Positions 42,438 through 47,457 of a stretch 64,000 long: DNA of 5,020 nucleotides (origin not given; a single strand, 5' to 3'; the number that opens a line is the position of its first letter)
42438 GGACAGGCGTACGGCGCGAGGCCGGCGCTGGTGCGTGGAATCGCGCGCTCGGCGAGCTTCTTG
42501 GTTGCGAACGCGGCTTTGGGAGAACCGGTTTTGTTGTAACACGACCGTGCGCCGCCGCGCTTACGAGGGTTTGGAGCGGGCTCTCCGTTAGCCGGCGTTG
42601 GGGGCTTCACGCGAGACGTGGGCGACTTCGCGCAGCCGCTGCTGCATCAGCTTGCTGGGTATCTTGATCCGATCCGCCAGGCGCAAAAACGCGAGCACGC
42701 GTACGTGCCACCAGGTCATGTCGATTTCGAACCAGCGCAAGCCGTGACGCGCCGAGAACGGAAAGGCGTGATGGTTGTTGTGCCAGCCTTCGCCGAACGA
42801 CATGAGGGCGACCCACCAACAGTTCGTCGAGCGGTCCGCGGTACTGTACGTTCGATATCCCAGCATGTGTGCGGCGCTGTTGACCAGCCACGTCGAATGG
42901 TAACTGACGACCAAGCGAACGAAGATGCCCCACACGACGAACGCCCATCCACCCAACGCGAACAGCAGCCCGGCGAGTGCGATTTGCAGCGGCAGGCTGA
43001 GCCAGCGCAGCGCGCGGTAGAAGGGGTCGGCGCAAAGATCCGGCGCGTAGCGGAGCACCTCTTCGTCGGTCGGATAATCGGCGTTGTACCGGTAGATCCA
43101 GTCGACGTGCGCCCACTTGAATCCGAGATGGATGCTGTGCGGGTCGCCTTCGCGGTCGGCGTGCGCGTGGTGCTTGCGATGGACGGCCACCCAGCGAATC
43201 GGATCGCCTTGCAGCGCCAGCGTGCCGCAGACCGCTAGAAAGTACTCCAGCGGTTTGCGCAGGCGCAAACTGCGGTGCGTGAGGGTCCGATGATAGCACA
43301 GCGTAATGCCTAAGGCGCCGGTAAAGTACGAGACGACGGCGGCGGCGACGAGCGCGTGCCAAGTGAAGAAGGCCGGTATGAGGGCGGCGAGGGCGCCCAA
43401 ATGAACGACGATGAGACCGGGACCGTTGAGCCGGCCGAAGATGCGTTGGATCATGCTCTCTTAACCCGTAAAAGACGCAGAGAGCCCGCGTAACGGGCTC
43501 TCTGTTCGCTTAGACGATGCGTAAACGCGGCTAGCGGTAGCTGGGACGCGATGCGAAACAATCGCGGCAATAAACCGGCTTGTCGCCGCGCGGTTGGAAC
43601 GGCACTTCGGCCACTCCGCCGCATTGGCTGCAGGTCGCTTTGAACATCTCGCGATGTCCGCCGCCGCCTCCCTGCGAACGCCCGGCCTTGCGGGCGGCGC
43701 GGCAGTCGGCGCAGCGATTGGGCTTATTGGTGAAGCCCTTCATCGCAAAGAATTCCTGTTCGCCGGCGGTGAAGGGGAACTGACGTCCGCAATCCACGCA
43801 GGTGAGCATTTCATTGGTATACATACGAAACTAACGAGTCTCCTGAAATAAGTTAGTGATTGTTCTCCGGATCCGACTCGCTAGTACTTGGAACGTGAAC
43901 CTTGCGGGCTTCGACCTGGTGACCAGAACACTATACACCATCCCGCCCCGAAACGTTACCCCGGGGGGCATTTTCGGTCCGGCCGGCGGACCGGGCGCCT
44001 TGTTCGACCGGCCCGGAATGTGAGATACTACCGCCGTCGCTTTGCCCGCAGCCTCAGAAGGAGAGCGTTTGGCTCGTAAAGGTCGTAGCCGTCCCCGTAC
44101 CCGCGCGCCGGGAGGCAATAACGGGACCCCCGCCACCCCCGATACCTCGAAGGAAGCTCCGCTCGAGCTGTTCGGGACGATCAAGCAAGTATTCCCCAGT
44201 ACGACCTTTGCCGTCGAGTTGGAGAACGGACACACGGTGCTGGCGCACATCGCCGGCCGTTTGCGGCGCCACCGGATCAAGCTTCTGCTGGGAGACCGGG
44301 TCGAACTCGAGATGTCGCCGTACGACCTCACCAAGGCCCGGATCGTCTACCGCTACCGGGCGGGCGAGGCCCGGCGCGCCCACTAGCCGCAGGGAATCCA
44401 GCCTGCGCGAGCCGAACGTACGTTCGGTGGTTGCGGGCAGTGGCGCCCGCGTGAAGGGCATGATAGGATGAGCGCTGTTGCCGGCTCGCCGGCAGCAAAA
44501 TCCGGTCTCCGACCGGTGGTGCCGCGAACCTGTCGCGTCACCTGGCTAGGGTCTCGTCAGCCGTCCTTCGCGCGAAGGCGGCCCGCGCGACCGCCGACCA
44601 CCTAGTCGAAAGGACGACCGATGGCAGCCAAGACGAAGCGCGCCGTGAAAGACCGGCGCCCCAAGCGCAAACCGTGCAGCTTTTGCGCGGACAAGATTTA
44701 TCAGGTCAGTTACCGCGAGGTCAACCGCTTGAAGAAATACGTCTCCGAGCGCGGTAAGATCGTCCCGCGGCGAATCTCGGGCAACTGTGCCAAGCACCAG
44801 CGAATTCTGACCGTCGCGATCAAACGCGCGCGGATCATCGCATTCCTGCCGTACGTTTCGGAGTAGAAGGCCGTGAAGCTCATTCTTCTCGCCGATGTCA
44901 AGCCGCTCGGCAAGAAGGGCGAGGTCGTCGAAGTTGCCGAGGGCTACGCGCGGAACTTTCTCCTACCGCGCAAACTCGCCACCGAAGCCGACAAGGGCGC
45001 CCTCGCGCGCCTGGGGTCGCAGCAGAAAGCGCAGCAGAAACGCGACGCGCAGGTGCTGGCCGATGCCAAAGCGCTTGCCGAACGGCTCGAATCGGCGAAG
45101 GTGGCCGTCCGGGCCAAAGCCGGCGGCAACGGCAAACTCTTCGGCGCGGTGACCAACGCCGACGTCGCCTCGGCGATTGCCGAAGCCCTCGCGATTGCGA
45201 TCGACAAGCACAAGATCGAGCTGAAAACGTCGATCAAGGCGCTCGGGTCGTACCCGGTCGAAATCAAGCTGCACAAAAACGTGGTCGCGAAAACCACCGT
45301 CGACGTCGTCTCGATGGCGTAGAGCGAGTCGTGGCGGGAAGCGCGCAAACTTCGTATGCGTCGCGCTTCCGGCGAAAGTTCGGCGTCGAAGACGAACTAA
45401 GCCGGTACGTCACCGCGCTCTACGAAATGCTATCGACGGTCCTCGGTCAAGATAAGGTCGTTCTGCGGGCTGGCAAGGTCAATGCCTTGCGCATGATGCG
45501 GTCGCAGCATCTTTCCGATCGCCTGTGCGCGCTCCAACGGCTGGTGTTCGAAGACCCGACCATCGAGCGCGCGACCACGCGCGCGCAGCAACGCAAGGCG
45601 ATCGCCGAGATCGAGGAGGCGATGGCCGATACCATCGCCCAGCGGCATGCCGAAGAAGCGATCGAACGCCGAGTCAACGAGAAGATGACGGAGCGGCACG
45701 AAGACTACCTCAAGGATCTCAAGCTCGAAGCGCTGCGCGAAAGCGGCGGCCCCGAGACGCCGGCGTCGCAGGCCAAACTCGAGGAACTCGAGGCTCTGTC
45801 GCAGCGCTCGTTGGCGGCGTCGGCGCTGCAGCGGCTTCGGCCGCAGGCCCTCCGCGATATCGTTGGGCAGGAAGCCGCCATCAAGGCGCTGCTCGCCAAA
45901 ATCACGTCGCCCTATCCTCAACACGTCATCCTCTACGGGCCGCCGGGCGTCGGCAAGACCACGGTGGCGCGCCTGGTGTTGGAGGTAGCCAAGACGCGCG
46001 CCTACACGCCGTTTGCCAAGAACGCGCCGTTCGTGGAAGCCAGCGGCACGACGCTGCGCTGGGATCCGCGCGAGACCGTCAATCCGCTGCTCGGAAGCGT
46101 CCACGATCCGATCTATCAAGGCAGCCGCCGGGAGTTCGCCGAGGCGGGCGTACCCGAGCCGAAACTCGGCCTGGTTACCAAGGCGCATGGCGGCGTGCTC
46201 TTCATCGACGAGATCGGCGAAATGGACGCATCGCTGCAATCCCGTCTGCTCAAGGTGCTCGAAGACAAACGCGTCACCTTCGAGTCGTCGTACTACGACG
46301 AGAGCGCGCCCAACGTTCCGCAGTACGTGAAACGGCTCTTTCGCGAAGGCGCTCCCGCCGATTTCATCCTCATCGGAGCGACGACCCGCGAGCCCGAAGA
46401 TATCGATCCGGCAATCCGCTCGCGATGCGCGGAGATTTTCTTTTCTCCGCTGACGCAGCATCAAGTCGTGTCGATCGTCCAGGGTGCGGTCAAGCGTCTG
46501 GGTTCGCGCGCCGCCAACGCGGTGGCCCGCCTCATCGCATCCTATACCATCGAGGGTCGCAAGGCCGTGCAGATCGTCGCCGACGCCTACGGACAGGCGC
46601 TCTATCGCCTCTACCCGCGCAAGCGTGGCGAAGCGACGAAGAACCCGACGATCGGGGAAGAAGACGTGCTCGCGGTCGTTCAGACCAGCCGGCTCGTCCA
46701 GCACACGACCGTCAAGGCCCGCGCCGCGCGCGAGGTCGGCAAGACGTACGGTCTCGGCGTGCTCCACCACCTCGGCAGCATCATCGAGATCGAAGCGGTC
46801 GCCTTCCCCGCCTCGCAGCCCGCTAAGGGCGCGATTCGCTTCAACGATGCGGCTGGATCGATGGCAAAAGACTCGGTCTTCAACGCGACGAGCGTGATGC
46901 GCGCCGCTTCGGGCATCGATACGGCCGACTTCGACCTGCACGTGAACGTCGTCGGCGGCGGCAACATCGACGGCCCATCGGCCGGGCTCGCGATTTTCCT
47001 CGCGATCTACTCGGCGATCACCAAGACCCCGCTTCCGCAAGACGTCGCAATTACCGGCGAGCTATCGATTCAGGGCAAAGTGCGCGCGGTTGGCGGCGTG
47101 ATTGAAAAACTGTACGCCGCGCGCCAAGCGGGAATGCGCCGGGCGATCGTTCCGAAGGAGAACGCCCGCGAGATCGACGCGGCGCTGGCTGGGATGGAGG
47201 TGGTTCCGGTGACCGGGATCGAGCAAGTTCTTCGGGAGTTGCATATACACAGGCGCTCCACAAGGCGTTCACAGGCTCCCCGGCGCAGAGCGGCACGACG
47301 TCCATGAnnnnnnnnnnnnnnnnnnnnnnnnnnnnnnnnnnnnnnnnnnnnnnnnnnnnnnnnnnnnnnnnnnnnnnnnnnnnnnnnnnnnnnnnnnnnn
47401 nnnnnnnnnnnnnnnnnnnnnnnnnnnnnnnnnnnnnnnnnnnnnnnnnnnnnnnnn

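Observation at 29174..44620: rpsF-ssb and rpsR-rplI are separated by a 15.4-kb block whose left 10 kb looks horizontally acquired and decaying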

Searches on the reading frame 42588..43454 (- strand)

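Call 5: search_protein_families(library=pfam, proteins=[window:42588-43454:-], max_evalue=0.01)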
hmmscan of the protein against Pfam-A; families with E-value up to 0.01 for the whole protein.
window:42588-43454:- (288 aa): 1 family
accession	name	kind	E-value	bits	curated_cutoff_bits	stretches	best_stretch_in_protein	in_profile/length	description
PF00487.30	FA_desaturase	-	3.2e-19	70.2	29.7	1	31-252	2-239/253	Fatty acid desaturase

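Call 70: search_protein_families(library=ncbifam, proteins=[window:42588-43454:-], max_evalue=0.001)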
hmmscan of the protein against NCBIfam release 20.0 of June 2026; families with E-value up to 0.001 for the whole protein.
window:42588-43454:- (288 aa): 1 family
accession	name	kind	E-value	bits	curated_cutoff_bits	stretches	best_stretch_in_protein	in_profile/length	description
NF049918.1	DesA_fam_desat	equivalog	3.6e-40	138.3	400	1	31-277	7-254/385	DesA family fatty acid desaturase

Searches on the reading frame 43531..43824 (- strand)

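Call 5: search_protein_families(library=pfam, proteins=[window:43531-43824:-], max_evalue=0.01)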
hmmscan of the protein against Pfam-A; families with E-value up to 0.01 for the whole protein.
window:43531-43824:- (97 aa): 3 families
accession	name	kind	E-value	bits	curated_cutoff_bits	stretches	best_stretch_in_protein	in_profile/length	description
PF13451.12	zf_Tbcl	-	1.1e-19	70.6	24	1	6-48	4-46/48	Probable treble clef domain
PF23477.1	zf_Tbcl_2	-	4.9e-19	68.2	27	1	58-93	1-36/37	Probable treble clef zinc finger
PF24445.1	DUF7564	-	0.0029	18.4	32.2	0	5-21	4-20/76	Family of unknown function (DUF7564)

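Call 70: search_protein_families(library=ncbifam, proteins=[window:43531-43824:-], max_evalue=0.001)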
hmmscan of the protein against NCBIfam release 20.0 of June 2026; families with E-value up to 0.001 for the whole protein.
window:43531-43824:- (97 aa): 1 family
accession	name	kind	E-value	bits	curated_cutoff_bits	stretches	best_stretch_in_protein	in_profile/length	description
TIGR04272.1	cxxc_cxxc_Mbark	domain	4.8e-19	67.8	36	1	58-93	1-36/37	CxxC-x17-CxxC domain-containing protein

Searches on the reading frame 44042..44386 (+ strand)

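Call 8: search_protein_families(library=pfam, proteins=[window:44042-44386:+], max_evalue=0.01)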
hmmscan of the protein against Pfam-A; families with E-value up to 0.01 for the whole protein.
window:44042-44386:+ (114 aa): 2 families
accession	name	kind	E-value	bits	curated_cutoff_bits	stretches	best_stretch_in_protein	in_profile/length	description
PF01176.25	eIF-1a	-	6.5e-22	77.4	30.2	1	42-104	2-64/64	Translation initiation factor 1A / IF-1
PF16745.11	RsgA_N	-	0.00046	20.3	27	1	56-91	12-46/54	RsgA N-terminal domain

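Call 70: search_protein_families(library=ncbifam, proteins=[window:44042-44386:+], max_evalue=0.001)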
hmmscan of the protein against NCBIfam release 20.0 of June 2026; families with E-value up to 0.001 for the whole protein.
window:44042-44386:+ (114 aa): 5 families
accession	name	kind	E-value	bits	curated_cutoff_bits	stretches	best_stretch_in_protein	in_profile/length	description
TIGR00008.1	infA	equivalog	9.3e-27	92.8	61.15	1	37-105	1-69/69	translation initiation factor IF-1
TIGR00523.1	eIF-1A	equivalog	6.3e-07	29.3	102.9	1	42-111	20-88/98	translation initiation factor eIF-1A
NF003082.0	PRK04012.1-1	equivalog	7.5e-05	22.3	108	1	42-112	22-91/110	translation initiation factor aIF-1A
NF003084.0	PRK04012.1-3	subfamily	0.0001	22.1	91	1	37-110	18-91/104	translation initiation factor IF-1A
NF003086.0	PRK04012.2-2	equivalog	0.00012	21.9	202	1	42-106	26-90/116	translation initiation factor IF-1A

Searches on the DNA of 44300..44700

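Call 56: search_rna_families(source=window, start=44300, end=44700, threshold=evalue, max_evalue=10)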
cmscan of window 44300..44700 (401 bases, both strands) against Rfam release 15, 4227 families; matches with E-value up to 10: 5.
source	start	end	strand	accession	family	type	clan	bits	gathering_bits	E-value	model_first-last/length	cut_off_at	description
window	44480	44571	-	RF01721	Pseudomon-groES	Cis-reg;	-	18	50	0.49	1-111/111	no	Pseudomon-groES RNA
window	44520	44616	-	RF01698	Chloroflexi-1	Gene; sRNA;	-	14.6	80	2.9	1-84/84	no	Chloroflexi-1 RNA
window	44426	44521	+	RF02127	GNAS-AS1_1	Gene; lncRNA;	-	14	45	7.3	1-105/105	no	GNAS antisense RNA 1 conserved region 1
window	44568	44627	-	RF01811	PtaRNA1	Gene; antitoxin;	-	13.7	47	4.6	1-72/72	no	Plasmid transferred anti-sense RNA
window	44463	44499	-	RF01057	SAH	Cis-reg; riboswitch;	-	12.2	37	9.8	1-78/78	no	SAH (S-adenosyl-L-homocysteine) riboswitch aptamer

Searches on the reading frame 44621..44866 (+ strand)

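Call 8: search_protein_families(library=pfam, proteins=[window:44621-44866:+], max_evalue=0.01)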
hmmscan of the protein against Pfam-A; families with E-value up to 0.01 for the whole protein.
window:44621-44866:+ (81 aa): 1 family
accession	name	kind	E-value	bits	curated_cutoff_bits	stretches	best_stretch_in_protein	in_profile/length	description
PF01084.26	Ribosomal_S18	-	1.9e-23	82.7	21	1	26-76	2-52/52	Ribosomal protein S18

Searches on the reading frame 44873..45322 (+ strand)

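Call 8: search_protein_families(library=pfam, proteins=[window:44873-45322:+], max_evalue=0.01)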
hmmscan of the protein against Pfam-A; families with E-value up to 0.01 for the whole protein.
window:44873-45322:+ (149 aa): 2 families
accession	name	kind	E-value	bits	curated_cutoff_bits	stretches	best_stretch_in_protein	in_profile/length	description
PF03948.19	Ribosomal_L9_C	-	9.1e-28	97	23.2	1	63-146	1-85/86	Ribosomal protein L9, C-terminal domain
PF01281.25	Ribosomal_L9_N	-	6.6e-22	77.2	20.7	1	1-46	1-46/47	Ribosomal protein L9, N-terminal domain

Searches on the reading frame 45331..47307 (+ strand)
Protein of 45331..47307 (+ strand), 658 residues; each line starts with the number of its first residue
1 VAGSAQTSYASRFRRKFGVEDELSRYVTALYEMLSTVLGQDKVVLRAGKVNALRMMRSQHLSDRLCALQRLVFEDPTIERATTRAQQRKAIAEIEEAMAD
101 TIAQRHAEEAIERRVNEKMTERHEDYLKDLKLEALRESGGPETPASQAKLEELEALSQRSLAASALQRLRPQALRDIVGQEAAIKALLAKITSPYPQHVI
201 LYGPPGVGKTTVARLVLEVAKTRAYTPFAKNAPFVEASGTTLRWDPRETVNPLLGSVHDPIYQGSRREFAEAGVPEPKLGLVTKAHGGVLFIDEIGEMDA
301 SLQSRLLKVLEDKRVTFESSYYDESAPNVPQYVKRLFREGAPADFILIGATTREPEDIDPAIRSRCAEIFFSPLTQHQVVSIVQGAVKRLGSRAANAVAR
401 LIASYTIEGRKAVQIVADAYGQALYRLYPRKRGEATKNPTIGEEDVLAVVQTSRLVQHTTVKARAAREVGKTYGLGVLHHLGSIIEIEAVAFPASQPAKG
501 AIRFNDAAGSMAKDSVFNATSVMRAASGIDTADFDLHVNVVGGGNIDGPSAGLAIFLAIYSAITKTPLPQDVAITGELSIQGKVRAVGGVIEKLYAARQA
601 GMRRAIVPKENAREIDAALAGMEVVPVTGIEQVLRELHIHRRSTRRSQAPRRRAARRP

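Call 8: search_protein_families(library=pfam, proteins=[window:45331-47307:+], max_evalue=0.01)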
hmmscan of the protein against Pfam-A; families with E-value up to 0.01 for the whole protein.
window:45331-47307:+ (658 aa): 20 families
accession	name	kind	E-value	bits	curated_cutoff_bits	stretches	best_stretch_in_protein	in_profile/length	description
PF05362.19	Lon_C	-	1.3e-29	103.7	21.1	1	459-636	17-201/205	Lon protease (S16) C-terminal proteolytic domain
PF00004.35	AAA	-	7.9e-15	55.9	21.2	1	199-373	1-130/131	ATPase family associated with various cellular activities (AAA)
PF00158.32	Sigma54_activat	-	1.5e-14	54.5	20.2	1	274-315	81-122/168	Sigma-54 interaction domain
PF01078.27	Mg_chelatase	-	1.5e-12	47.8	20.3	1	174-321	2-141/207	Magnesium chelatase, subunit ChlI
PF07728.20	AAA_5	-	1.6e-12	48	22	1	198-366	1-139/139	AAA domain (dynein-related subfamily)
PF13541.12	ChlI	-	6.5e-11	42.6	27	1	545-611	55-121/121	Subunit ChlI of Mg-chelatase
PF05496.18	RuvB_N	-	1.3e-10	41.7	27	1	169-218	1-55/159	Holliday junction DNA helicase RuvB P-loop domain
PF13191.12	AAA_16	-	6.8e-09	36.9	32.6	1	180-246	5-83/167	AAA ATPase domain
PF14532.12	Sigma54_activ_2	-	5.4e-06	27.1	25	1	187-321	13-109/138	Sigma-54 interaction domain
PF13604.12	AAA_30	-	1.1e-05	25.8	27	1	179-313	5-115/191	AAA domain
PF13401.12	AAA_22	-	3.7e-05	24.5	27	1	197-302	6-100/130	AAA domain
PF00493.29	MCM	-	6.1e-05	22.7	23.3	0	280-316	115-151/224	MCM P-loop domain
PF13245.12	AAA_19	-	8.4e-05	23.2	25.1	1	197-313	12-117/134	AAA domain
PF03266.21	NTPase_1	-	0.00012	22.4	23.9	0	198-225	1-28/168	NTPase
PF13173.12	AAA_14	-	0.00037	20.9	27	0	198-378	4-127/129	AAA domain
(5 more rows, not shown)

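Call 33: search_protein_families(library=ncbifam, proteins=[window:45331-47307:+], max_evalue=0.001)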
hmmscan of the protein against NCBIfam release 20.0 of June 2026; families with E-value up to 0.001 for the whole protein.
window:45331-47307:+ (658 aa): 83 families (the best 25 are shown)
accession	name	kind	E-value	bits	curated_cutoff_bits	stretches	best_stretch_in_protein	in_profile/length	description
TIGR02903.1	spore_lon_C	equivalog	7.2e-265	880.2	678.8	1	23-635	2-612/615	Lon family ATP-dependent protease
TIGR02902.1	spore_lonB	equivalog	6.9e-146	487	723.3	1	146-636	36-529/531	ATP-dependent protease LonB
TIGR00764.1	lon_rel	equivalog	3.1e-49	168.1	516.6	2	446-639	397-594/608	ATP-dependent protease LonB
TIGR00763.1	lon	equivalog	6e-29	101.1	608.05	1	436-636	588-793/795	endopeptidase La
NF008053.0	PRK10787.1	equivalog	1e-23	83.3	891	1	462-635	588-768/784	endopeptidase La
TIGR00416.1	sms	equivalog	3.7e-18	65.5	403.05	1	519-633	341-453/454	DNA repair protein RadA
NF038308.1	RNA_repair_RtcR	equivalog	4.3e-18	65.5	650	1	156-315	157-307/530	RNA repair transcriptional activator RtcR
TIGR00368.1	TIGR00368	hypoth_equivalog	4.7e-18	65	362.4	2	166-317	183-326/499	YifB family Mg chelatase-like AAA ATPase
NF011953.0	PRK15424.1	equivalog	2.7e-13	49.4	703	1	162-316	207-352/538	propionate catabolism operon regulatory protein PrpR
TIGR02397.1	dnaX_nterm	equivalog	7e-13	48.5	250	1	166-216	5-56/355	DNA polymerase III subunit gamma/tau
NF051870.1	NAssimRespRegNtrX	equivalog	1.5e-12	47.2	600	1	168-315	132-258/452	nitrogen assimilation response regulator NtrX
NF000868.0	PRK00080.1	equivalog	2.1e-12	46.6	282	1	165-219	15-74/330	Holliday junction branch migration DNA helicase RuvB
NF009067.0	PRK12402.1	equivalog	3e-12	46.2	317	2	168-223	8-63/340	replication factor C small subunit 2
TIGR02329.1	propionate_PrpR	equivalog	5.3e-12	45.1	499.2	1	163-316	198-337/526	propionate catabolism operon regulatory protein PrpR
NF011524.0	PRK14963.1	equivalog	8e-12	45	601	2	166-220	5-60/647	DNA polymerase III subunits gamma and tau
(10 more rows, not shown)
